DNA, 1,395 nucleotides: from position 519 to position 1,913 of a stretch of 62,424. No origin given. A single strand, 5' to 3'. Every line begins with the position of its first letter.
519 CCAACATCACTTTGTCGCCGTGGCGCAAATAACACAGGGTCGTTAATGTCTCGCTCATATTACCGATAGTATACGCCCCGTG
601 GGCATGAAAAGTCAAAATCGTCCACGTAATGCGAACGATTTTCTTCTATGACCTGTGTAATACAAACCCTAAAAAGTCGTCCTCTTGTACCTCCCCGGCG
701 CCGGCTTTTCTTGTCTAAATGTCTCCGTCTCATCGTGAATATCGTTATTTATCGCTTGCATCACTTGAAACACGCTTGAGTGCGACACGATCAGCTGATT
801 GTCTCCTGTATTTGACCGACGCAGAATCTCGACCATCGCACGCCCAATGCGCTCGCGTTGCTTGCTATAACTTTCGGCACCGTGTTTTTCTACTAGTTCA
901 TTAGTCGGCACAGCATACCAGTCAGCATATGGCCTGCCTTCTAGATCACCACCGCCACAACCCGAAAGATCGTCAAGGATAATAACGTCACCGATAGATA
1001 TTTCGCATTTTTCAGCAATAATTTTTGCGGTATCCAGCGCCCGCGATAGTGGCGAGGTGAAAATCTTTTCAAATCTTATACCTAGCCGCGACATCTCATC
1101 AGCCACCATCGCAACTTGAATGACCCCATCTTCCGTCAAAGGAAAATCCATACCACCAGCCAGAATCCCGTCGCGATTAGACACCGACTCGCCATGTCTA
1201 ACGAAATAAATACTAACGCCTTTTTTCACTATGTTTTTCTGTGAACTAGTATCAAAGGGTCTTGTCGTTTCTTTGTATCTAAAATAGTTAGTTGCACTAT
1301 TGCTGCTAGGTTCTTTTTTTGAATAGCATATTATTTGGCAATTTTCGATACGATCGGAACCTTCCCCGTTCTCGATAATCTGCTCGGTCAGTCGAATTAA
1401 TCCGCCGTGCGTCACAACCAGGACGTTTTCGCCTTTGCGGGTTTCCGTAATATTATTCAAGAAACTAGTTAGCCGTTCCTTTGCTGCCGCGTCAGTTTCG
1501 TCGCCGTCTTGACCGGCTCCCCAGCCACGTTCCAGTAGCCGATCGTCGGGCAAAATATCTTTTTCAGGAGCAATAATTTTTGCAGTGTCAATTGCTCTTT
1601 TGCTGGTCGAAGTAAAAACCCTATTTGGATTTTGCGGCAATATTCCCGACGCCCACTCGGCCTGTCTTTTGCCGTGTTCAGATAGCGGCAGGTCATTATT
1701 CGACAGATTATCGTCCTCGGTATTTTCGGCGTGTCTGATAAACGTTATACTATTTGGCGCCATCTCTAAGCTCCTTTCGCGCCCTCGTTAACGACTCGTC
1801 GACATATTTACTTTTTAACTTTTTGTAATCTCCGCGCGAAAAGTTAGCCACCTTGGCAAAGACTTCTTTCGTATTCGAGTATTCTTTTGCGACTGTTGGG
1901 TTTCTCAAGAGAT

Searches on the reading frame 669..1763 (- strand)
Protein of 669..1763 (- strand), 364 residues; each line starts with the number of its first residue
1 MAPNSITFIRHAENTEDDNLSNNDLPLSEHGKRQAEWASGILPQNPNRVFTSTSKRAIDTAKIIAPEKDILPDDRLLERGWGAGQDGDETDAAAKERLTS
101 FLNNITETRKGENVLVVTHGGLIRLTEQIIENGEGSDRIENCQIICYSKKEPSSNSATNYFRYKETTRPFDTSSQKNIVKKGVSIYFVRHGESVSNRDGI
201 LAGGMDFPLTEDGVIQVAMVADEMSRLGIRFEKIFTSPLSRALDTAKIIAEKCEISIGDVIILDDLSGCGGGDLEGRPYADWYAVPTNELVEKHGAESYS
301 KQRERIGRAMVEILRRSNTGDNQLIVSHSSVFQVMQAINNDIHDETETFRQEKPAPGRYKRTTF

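Call 50: search_protein_families(library=pfam, proteins=[window:669-1763:-], max_evalue=0.00001)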
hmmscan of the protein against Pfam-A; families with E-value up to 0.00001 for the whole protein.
window:669-1763:- (364 aa): 1 family
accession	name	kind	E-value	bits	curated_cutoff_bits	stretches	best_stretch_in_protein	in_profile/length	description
PF00300.27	His_Phos_1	-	1.3e-49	168.9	21.7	2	185-336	1-155/194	Histidine phosphatase superfamily (branch 1)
